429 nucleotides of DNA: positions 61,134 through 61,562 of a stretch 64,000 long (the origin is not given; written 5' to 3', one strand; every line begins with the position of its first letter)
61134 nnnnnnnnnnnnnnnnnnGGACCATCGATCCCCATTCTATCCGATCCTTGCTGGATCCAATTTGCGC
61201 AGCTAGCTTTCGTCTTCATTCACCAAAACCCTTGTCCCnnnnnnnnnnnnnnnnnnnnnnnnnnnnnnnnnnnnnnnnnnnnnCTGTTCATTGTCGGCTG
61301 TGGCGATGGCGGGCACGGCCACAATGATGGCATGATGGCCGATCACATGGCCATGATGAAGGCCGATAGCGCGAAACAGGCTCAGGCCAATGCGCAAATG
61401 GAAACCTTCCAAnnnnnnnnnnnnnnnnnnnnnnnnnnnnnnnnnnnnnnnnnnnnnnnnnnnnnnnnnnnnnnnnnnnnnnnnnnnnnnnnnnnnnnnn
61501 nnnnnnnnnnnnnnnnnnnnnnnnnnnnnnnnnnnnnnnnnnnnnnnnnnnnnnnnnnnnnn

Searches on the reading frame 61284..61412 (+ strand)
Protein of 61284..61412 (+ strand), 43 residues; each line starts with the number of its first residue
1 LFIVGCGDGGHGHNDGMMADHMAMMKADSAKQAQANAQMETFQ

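Call 52: find_homologous_proteins(query=window:61284-61412:+, max_evalue=10)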
Query seq(43 aa): no candidate shares three 5-residue words with the query. No homologue found.
